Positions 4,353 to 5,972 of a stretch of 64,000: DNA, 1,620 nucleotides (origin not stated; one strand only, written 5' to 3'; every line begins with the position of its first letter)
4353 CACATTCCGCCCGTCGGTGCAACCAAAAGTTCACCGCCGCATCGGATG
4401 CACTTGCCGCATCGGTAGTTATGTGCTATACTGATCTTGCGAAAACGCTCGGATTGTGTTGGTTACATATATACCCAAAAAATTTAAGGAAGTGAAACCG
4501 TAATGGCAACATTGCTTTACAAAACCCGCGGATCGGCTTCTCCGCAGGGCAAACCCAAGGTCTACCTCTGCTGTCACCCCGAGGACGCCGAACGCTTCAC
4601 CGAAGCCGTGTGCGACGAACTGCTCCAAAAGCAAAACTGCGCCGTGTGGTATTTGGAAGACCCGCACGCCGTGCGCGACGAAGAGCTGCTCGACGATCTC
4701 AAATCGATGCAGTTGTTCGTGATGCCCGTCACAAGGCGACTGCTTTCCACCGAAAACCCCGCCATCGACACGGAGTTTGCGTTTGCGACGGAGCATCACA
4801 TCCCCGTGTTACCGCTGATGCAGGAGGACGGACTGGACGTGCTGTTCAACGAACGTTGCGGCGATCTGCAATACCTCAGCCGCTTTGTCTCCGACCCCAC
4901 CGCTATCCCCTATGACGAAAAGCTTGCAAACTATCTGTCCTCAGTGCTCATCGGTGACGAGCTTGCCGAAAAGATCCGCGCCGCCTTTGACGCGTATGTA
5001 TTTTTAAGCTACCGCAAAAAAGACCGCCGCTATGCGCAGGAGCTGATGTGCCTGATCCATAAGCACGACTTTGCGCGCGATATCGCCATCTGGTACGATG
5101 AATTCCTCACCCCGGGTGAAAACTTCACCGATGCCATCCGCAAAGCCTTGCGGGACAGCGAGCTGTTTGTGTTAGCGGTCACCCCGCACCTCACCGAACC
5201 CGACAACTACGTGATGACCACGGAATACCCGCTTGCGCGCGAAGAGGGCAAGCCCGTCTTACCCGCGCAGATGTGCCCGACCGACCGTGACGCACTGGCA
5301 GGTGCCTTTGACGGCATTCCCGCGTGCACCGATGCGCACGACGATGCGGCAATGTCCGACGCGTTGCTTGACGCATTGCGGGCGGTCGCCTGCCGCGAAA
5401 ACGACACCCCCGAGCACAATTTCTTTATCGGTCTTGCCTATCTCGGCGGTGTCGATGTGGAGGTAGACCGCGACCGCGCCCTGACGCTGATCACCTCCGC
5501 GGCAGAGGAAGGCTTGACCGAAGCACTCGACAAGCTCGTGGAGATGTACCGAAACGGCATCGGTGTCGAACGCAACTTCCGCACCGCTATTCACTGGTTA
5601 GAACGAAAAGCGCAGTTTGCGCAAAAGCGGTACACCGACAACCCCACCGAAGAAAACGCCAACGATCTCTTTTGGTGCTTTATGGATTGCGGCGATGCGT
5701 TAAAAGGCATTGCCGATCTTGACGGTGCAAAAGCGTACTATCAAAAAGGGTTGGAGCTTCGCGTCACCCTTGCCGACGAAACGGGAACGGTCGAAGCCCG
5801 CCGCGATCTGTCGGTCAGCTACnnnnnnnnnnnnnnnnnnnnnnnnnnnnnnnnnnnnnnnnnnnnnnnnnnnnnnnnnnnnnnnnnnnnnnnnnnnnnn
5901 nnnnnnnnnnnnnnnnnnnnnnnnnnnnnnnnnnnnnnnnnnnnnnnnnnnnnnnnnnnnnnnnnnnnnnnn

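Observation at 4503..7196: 897-aa protein with two tandem TIR domains, Sel1 repeats and a nine-unit 47-aa repeat array, in a single-gene transcription unit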

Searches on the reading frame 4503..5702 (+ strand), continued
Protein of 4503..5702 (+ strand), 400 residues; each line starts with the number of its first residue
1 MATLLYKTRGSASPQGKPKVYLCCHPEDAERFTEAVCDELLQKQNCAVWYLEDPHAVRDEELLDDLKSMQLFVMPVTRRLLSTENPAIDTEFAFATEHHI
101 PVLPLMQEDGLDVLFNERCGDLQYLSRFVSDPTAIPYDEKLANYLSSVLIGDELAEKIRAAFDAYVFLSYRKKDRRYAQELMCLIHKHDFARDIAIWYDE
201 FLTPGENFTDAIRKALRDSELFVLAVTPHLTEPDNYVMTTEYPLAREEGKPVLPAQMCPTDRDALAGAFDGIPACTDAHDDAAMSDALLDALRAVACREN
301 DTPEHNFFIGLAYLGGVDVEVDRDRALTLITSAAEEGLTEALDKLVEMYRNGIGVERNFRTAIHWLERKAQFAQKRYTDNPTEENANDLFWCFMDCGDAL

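Call 94: search_protein_families(library=pfam, proteins=[L032:3737-5146:+, L061:4384-6648:+, L057:5022-6140:+, L017:12572-13465:+, L009:4788-5477:+, L009:5495-6946:+, L012:3014-9007:-, L073:6575-7840:+, L064:7859-8809:-, L003:573-1412:-], max_evalue=0.00001)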
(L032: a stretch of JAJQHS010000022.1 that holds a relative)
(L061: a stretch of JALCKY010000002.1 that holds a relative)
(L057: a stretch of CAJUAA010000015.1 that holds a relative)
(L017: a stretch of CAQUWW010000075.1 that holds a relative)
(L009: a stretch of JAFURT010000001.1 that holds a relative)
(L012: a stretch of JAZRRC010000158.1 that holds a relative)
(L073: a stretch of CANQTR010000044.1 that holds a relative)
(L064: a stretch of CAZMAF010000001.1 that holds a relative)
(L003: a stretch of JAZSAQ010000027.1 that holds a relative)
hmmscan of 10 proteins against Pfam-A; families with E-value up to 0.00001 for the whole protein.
L032:3737-5146:+ (470 aa): 13 families
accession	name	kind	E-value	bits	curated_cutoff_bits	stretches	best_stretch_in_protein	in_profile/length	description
PF00005.33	ABC_tran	-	3.6e-58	196.5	25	2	264-404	1-136/137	ABC transporter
PF13304.12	AAA_21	-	2.3e-17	64.4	27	1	361-436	222-299/304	AAA domain, putative AbiEii toxin, Type IV TA system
PF02463.25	SMC_N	-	1.4e-10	41.5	40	0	108-201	135-200/220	RecF/RecN/SMC N terminal domain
PF13555.12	AAA_29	-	1.4e-08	34.8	27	0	30-47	23-39/61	P-loop containing region of AAA domain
PF13191.12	AAA_16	-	1.5e-08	35.8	32.6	0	260-308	8-63/167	AAA ATPase domain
PF13476.12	AAA_23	-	3.7e-08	34.7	27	0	278-294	23-39/201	AAA domain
PF13401.12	AAA_22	-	4.2e-08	34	27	0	29-189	4-114/130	AAA domain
PF13604.12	AAA_30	-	2.2e-07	31.2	27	0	14-87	4-68/191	AAA domain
PF05729.18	NACHT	-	8.4e-07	29.4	26.7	0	276-297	2-23/167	NACHT domain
PF25199.1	nSTAND_NTPase5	-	3.5e-06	27.3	34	0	28-47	39-58/145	Novel STAND NTPase 5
PF03193.22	RsgA_GTPase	-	4.7e-06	27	30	0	21-52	98-128/174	RsgA GTPase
PF13238.12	AAA_18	-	8.3e-06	26.7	29.4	0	34-76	2-37/128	AAA domain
PF13558.12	SbcC_Walker_B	-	9.5e-06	26.2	27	0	138-184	30-89/90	SbcC/RAD50-like, Walker B motif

L061:4384-6648:+ (755 aa): 2 families
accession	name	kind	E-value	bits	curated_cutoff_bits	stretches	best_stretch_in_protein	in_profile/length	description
PF00664.28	ABC_membrane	-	6.6e-45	154.3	28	1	187-450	6-271/274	ABC transporter transmembrane region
PF00005.33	ABC_tran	-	9.1e-30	104.5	25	1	516-663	1-135/137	ABC transporter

L057:5022-6140:+ (373 aa): 5 families
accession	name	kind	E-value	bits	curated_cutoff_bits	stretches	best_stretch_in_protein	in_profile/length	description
PF04539.22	Sigma70_r3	-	3.3e-31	107.6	25.3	1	219-295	1-77/78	Sigma-70 region 3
PF04542.20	Sigma70_r2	-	1.3e-24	86.2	24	1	140-210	1-71/71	Sigma-70 region 2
PF04545.22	Sigma70_r4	-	4.1e-21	74.7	24.1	1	308-361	1-50/50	Sigma-70, region 4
PF00140.25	Sigma70_r1_2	-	2.5e-18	66.2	22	1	102-135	1-34/34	Sigma-70 factor, region 1.2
PF03979.19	Sigma70_r1_1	-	6.1e-14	52.2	22.5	1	15-86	4-71/81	Sigma-70 factor, region 1.1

L017:12572-13465:+ (298 aa): 1 family
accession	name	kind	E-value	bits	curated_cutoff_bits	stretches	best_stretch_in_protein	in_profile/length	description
PF02645.21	DegV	-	3.4e-61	207.5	27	1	23-286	2-265/280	Uncharacterised protein, DegV family COG1307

L009:4788-5477:+ (230 aa): 3 families
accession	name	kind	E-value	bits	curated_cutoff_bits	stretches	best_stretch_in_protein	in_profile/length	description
PF00072.30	Response_reg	-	4.7e-32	110.9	30.2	1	7-116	1-111/111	Response regulator receiver domain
PF00486.34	Trans_reg_C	-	1.4e-26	92.8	26.2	1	152-226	2-77/77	Transcriptional regulatory protein, C terminal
PF23198.2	PDE8A_N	-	5.7e-06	26.8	29.6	1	8-82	14-91/147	PDE8A-like, N-terminal domain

L009:5495-6946:+ (484 aa): 4 families
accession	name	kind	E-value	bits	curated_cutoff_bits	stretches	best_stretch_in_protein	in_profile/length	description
PF02518.31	HATPase_c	-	2.9e-30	105.4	26.4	1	365-475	1-109/111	Histidine kinase-, DNA gyrase B-, and HSP90-like ATPase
PF00512.31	HisKA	-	2.2e-19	69.7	26.9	1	253-319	1-66/66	His Kinase A (phospho-acceptor) domain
PF00672.30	HAMP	-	2.2e-17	63.6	25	1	198-248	2-52/53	HAMP domain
PF14501.12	HATPase_c_5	-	5.1e-07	30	22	1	370-467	6-96/102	GHKL domain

L012:3014-9007:- (1998 aa): 3 families
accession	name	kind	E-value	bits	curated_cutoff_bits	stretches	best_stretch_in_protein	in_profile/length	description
PF09479.16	Flg_new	-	1.2e-48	163.5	27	1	897-950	10-65/65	Listeria-Bacteroides repeat domain (List_Bact_rpt)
PF18998.6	Flg_new_2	-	1.2e-08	35.2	23.6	0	912-953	27-71/73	Divergent InlB B-repeat domain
PF25276.1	DUF7870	-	2.3e-06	28.3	27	0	1385-1408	91-114/174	Domain of unknown function (DUF7870)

L073:6575-7840:+ (422 aa): 1 family
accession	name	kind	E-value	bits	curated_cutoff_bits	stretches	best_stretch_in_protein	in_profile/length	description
PF09002.17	Card1_endonuc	-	1e-07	32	26.4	1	272-394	9-119/136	Card1-like, endonuclease domain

L064:7859-8809:- (317 aa): 4 families
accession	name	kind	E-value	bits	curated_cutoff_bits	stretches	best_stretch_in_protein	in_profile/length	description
PF02779.29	Transket_pyr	-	6.7e-43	146.8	27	1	13-177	3-173/174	Transketolase, pyrimidine binding domain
PF02780.25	Transketolase_C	-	2e-34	118.6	25.9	1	189-309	1-124/124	Transketolase, C-terminal domain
PF22613.1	Transketolase_C_1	-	1.1e-08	35.6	27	1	197-305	11-113/113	Transketolase-like TK C-terminal domain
PF17147.9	PFOR_II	-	1.5e-06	28.9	27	1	199-272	2-75/102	Pyruvate:ferredoxin oxidoreductase core domain II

L003:573-1412:- (280 aa): 4 families
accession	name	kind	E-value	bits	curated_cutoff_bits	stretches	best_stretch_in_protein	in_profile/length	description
PF00456.26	Transketolase_N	-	7.4e-56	190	22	1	15-270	8-274/334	Transketolase, thiamine diphosphate binding domain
PF13292.11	DXP_synthase_N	-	3e-12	46.8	21.2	1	6-188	15-180/274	1-deoxy-D-xylulose-5-phosphate synthase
PF00676.26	E1_dh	-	9.4e-12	44.9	22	1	118-230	101-214/300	Dehydrogenase E1 component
PF02775.26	TPP_enzyme_C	-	6.2e-07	29.8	21.9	1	116-230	26-145/151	Thiamine pyrophosphate enzyme, C-terminal TPP binding domain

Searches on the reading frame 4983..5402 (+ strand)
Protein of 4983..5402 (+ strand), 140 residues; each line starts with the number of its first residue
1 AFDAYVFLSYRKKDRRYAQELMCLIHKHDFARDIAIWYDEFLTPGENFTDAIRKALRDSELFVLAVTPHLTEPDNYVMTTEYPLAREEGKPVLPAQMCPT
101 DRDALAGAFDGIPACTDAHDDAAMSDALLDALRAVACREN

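Call 11: search_protein_families(library=pfam, proteins=[window:4983-5402:+], max_evalue=10)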
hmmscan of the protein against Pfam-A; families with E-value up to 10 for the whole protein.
window:4983-5402:+ (140 aa): 1 family
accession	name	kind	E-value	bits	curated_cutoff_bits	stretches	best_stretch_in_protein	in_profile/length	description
PF13676.11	TIR_2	-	5e-10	40.3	28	1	6-110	1-104/122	TIR domain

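Call 36: search_solved_structures(query=A3, max_evalue=1, show_alignments=4)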
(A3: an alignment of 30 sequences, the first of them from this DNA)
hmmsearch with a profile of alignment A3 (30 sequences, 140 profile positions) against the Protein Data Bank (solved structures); distinct sequences matched with E-value up to 1: 16.
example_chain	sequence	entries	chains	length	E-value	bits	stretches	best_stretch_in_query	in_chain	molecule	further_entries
7uwg_A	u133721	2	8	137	0.0012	22.1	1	33-107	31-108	Molecular chaperone Tir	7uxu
8g83_A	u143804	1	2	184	0.0019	21.4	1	34-113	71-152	NAD(+) hydrolase AbTIR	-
7uxr_A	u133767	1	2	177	0.016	18.5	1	34-106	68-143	TIR domain protein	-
6kp3_A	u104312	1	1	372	0.034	17.4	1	12-59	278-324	Programmed cell death 6-interacting protein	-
5wa1_A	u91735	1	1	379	0.036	17.3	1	12-59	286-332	Programmed cell death 6-interacting protein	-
5v3r_A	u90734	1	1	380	0.036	17.3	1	12-59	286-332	Programmed cell death 6-interacting protein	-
2oew_A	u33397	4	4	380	0.036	17.3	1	12-59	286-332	Programmed cell death 6-interacting protein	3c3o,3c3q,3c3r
8p2m_A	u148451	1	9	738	0.061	16.6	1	6-95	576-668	NAD(+) hydrolase tir-1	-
8p2l_A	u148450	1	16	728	0.15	15.3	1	6-95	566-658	NAD(+) hydrolase SARM1,NAD(+) hydrolase tir-1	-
2j67_A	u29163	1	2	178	0.29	14.4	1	6-74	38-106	TOLL LIKE RECEPTOR 10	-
2xs1_A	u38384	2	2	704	0.43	13.8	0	17-59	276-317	PROGRAMMED CELL DEATH 6-INTERACTING PROTEIN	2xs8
2oev_A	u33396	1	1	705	0.43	13.8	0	17-59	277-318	Programmed cell death 6-interacting protein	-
2r02_A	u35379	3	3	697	0.44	13.8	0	17-59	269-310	Programmed cell death 6-interacting protein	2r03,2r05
7fcc_A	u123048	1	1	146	0.66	13.2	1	6-85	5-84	Isoform 4 of Interleukin-1 receptor accessory protein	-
4om7_A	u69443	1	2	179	0.81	12.9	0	6-111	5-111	Toll-like receptor 6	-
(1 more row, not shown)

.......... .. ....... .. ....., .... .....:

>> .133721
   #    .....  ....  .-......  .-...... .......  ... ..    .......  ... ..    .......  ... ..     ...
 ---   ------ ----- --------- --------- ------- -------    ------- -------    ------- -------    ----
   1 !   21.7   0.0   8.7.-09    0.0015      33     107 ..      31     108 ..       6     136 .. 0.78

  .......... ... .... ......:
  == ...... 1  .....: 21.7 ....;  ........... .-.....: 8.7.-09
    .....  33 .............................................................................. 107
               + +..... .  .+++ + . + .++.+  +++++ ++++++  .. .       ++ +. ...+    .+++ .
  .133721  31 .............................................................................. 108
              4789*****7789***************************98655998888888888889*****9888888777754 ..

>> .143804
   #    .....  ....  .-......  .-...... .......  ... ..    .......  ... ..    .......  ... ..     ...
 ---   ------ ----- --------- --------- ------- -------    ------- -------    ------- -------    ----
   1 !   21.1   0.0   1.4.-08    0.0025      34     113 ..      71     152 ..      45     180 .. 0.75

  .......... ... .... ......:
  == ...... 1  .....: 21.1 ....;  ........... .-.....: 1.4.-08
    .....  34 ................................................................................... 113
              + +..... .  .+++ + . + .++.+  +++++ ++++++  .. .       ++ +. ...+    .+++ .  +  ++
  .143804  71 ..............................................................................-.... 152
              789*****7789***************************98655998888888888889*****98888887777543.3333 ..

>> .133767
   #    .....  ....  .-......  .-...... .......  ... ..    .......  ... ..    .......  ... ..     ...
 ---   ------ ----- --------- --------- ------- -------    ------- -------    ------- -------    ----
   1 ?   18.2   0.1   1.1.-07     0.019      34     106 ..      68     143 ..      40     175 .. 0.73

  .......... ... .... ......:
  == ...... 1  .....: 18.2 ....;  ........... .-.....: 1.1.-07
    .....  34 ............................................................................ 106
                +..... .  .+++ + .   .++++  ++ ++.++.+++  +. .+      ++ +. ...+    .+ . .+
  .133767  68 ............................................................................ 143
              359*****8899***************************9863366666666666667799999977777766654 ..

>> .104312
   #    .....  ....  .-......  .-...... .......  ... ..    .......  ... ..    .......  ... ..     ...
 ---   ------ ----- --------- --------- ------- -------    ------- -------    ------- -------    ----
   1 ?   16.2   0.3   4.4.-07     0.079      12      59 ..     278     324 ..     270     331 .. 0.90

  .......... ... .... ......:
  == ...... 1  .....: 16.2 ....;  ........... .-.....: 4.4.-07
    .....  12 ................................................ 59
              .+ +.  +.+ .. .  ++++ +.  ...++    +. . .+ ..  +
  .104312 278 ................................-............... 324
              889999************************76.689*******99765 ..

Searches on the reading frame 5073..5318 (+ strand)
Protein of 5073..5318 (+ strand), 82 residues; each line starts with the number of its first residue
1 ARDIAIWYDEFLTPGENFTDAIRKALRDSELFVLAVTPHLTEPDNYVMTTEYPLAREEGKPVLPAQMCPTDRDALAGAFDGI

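Call 80: search_solved_structures(query=A6, max_evalue=10, show_alignments=5)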
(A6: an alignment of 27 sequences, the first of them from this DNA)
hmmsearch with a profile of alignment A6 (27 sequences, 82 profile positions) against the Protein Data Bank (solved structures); distinct sequences matched with E-value up to 10: 5.
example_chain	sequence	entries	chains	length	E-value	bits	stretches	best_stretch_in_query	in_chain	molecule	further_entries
7uwg_A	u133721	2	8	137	0.0051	20.2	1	4-75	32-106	Molecular chaperone Tir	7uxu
8g83_A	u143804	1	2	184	0.011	19.1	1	4-74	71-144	NAD(+) hydrolase AbTIR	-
7uxr_A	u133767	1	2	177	0.066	16.7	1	6-73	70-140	TIR domain protein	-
3h16_A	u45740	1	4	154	0.63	13.5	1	6-36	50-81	TIR protein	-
9m0n_A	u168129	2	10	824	0.73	13.3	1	6-43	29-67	Tetratricopeptide repeat protein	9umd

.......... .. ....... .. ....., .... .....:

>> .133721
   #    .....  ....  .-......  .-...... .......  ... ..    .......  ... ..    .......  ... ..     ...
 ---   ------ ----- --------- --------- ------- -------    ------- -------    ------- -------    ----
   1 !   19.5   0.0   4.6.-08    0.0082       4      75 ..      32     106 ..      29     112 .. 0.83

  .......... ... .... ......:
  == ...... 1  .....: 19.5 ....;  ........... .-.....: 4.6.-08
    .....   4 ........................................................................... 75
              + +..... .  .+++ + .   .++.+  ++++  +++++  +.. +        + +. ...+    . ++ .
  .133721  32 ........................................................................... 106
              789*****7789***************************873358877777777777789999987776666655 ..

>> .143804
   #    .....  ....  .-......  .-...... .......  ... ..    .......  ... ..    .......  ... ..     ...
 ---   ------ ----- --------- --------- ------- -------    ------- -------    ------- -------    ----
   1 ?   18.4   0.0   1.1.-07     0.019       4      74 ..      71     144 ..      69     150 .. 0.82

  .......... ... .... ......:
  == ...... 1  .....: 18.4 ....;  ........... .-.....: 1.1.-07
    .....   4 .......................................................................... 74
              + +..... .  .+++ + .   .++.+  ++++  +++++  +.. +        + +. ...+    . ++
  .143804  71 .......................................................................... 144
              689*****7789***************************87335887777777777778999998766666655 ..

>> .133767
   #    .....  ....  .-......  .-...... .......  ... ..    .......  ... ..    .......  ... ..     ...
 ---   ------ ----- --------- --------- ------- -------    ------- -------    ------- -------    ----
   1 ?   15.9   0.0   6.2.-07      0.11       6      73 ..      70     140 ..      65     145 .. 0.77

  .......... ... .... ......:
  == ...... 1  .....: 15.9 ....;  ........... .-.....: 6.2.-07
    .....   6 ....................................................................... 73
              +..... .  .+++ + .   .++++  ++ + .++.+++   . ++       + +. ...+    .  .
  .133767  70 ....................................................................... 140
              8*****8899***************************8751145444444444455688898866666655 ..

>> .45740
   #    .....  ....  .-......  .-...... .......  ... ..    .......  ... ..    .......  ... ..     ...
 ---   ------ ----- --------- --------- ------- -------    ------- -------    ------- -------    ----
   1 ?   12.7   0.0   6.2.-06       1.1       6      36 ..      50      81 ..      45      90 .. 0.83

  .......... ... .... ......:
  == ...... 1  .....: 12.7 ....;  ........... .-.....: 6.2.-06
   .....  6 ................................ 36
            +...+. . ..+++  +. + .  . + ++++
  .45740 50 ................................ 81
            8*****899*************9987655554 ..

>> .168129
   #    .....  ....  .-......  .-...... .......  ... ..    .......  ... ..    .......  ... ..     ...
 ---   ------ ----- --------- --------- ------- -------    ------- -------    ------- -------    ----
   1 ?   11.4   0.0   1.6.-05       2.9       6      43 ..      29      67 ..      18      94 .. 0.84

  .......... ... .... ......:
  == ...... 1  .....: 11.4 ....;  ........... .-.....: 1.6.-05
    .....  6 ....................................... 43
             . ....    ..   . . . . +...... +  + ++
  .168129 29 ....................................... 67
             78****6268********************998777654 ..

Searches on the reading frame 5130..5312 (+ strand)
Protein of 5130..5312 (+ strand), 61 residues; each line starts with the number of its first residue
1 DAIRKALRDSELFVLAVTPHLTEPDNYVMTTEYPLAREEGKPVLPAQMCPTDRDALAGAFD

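Call 74: search_solved_structures(query=window:5130-5312:+, max_evalue=10, show_alignments=5)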
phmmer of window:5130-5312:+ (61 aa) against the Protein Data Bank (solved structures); distinct sequences matched with E-value up to 10: 1.
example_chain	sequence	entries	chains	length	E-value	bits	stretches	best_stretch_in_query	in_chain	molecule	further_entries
9h74_A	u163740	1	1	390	0.038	17.7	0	5-48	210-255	Eukaryotic translation initiation factor 2 subunit 1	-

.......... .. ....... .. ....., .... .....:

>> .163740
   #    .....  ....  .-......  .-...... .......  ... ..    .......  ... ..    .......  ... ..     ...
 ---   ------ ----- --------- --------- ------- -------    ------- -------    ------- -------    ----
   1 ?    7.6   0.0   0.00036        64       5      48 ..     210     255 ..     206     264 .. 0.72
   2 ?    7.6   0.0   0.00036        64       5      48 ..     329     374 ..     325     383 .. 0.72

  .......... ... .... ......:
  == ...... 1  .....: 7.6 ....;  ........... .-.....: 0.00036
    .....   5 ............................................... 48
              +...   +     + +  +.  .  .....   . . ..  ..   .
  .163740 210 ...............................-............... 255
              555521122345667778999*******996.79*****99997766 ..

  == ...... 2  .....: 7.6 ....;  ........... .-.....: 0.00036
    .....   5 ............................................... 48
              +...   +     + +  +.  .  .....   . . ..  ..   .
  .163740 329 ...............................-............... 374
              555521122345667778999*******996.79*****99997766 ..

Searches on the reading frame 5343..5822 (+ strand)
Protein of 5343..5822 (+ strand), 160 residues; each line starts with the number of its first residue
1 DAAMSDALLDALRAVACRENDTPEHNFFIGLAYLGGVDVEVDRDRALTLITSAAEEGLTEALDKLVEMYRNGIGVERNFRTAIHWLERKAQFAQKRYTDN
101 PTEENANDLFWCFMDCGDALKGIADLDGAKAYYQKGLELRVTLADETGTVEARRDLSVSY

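Call 11: search_protein_families(library=pfam, proteins=[window:5343-5822:+], max_evalue=10)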
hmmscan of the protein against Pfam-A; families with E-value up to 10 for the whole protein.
window:5343-5822:+ (160 aa): 3 families
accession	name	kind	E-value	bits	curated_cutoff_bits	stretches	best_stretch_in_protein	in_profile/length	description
PF08238.18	Sel1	-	2.8e-10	40.8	30.7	2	67-88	9-30/36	Sel1 repeat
PF22658.2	YycE-like_N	-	0.0071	16.6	27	1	59-77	7-25/52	YycE-like N-terminal domain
PF13181.12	TPR_8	-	0.16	12.7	25.7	1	117-139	8-30/34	Tetratricopeptide repeat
